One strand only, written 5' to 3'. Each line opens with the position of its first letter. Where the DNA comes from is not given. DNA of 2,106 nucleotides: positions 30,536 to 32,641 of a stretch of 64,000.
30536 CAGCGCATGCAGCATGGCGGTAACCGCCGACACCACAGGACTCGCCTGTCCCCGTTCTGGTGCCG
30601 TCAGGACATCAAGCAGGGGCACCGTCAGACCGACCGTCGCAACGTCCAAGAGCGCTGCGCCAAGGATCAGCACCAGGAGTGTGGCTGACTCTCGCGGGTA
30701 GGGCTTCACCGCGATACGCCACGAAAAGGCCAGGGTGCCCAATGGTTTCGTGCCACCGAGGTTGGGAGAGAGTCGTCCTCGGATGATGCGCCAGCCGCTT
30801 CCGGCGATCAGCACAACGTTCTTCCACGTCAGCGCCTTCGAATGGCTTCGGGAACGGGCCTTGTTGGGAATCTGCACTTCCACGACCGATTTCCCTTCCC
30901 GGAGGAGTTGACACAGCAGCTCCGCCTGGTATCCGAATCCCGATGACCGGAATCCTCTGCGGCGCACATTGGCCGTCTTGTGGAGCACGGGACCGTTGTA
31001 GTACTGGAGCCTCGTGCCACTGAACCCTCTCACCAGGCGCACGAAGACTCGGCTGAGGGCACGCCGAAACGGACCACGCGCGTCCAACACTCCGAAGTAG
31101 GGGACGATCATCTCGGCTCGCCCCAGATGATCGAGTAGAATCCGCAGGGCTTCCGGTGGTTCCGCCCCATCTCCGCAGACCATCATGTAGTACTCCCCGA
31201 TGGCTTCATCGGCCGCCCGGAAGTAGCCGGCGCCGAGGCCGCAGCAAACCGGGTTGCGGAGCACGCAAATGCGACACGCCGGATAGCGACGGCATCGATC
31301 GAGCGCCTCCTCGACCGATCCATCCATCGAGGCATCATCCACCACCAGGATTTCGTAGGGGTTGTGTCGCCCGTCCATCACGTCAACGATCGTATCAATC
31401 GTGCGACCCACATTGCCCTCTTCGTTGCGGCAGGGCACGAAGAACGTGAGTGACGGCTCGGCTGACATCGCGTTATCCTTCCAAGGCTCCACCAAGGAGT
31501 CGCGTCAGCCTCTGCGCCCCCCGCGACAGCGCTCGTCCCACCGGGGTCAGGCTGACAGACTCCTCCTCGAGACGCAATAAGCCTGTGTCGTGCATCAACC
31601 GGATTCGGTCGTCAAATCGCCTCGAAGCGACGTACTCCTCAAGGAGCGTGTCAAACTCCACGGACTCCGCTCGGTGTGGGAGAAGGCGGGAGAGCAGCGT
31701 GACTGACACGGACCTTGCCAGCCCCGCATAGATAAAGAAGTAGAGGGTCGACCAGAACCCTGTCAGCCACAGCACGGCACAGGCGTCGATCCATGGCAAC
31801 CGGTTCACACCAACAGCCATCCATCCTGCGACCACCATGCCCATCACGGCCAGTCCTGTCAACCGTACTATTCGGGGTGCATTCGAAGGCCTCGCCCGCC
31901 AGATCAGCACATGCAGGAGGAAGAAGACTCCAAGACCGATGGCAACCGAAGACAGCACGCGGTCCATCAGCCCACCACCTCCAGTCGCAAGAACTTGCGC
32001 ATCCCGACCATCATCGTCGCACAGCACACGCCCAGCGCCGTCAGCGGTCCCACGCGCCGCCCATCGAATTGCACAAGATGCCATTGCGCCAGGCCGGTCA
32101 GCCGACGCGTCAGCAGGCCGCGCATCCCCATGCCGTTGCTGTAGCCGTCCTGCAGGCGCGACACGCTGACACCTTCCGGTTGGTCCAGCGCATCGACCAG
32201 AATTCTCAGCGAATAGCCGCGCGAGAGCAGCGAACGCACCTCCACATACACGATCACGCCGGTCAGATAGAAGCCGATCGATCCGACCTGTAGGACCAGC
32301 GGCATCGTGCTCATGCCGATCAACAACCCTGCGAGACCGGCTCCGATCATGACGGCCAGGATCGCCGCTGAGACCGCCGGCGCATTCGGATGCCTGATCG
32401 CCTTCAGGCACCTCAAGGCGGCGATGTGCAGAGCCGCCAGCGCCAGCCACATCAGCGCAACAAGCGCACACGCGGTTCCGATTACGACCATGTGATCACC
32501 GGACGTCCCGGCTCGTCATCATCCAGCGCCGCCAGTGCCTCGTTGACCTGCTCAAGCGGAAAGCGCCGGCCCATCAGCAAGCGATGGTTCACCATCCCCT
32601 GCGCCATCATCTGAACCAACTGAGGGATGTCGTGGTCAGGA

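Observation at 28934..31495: Single polypeptide fusing a GtrB/DPM1-like GT2 domain to a complete ABC exporter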

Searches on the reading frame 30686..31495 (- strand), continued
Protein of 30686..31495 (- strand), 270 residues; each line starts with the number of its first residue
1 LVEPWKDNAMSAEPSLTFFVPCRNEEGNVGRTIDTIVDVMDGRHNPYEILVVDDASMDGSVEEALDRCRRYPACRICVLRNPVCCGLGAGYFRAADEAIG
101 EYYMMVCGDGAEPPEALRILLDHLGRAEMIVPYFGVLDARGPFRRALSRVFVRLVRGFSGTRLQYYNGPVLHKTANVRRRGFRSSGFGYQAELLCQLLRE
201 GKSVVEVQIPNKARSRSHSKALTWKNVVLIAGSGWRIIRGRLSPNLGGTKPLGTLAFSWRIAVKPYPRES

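Call 70: find_encoding_contigs(protein=P0122, flank=8000, max_places=1)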
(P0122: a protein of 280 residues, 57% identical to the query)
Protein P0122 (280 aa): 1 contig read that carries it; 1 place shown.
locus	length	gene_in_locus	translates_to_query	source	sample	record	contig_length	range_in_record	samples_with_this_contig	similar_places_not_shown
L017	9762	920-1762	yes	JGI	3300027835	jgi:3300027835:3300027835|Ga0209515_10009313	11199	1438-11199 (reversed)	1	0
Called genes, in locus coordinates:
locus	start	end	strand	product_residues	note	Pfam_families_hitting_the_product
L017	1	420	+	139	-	?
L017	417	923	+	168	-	-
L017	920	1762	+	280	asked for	PF00535:Glycos_transf_2, PF13641:Glyco_tranf_2_3 (weak)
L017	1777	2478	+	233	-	PF13580:SIS_2, PF01380:SIS (faint)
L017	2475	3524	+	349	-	-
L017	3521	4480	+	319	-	PF00535:Glycos_transf_2, PF13641:Glyco_tranf_2_3 (weak)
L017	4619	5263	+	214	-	PF04199:Cyclase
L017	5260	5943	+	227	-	PF02348:CTP_transf_3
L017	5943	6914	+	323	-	PF00389:2-Hacid_dh, PF02826:2-Hacid_dh_C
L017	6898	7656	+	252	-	PF00106:adh_short, PF01370:Epimerase, PF08659:KR, PF13561:adh_short_C2, PF23441:SDR (weak)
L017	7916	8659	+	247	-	-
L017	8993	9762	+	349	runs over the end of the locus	PF01408:GFO_IDH_MocA, PF22725:GFO_IDH_MocA_C3, PF02894:GFO_IDH_MocA_C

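Call 87: search_protein_families(library=ncbifam, proteins=[L009:8771-10285:+, L006:8778-9161:+], max_evalue=0.01)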
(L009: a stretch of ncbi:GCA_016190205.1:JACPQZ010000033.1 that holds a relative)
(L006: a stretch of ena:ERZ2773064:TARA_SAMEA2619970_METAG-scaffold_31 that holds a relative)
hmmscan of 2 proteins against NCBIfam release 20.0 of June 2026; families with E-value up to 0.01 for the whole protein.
L009:8771-10285:+ (504 aa): 0 families

L006:8778-9161:+ (127 aa): 3 families
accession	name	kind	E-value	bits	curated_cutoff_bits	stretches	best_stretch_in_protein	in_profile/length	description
NF002816.2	PRK02971.1-2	equivalog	2.7e-12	47.2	99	1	10-121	5-117/120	4-amino-4-deoxy-L-arabinose-phosphoundecaprenol flippase subunit ArnF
NF011625.2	PRK15051.1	equivalog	4.9e-09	36.4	92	1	8-122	6-109/111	4-amino-4-deoxy-L-arabinose-phosphoundecaprenol flippase subunit ArnE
TIGR03340.1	phn_DUF6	hypoth_equivalog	1.4e-08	34.7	288.15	1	49-125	62-138/281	phosphonate utilization associated putative membrane protein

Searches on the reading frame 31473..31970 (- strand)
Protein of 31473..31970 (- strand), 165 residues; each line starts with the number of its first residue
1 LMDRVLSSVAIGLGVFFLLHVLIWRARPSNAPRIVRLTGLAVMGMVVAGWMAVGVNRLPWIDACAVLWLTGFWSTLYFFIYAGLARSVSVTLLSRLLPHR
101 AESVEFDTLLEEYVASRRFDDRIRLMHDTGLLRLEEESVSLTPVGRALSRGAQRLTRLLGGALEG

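Call 59: search_protein_families(library=pfam, proteins=[window:31473-31970:-], max_evalue=0.1)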
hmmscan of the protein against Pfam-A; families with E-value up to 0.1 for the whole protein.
window:31473-31970:- (165 aa): 1 family
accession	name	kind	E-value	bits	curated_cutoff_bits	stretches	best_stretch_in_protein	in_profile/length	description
PF06969.22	HemN_C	-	0.0072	16.8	24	1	116-148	40-67/67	HemN C-terminal domain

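Call 87: search_protein_families(library=ncbifam, proteins=[window:31473-31970:-], max_evalue=0.01)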
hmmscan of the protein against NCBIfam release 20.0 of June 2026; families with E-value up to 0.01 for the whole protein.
window:31473-31970:- (165 aa): 0 families

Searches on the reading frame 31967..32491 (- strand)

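Call 6: search_protein_families(library=pfam, proteins=[window:31967-32491:-], max_evalue=0.001)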
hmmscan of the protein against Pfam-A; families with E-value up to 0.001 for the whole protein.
window:31967-32491:- (174 aa): 0 families

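Call 59: search_protein_families(library=pfam, proteins=[window:31967-32491:-], max_evalue=0.1)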
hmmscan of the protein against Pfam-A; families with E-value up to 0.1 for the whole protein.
window:31967-32491:- (174 aa): 1 family
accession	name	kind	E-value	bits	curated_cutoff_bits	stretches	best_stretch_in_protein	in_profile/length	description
PF08229.16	SHR3_chaperone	-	0.097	12.1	25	0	36-84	54-105/188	ER membrane protein SH3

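Call 87: search_protein_families(library=ncbifam, proteins=[window:31967-32491:-], max_evalue=0.01)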
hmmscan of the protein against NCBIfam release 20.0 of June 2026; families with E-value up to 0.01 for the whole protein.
window:31967-32491:- (174 aa): 0 families
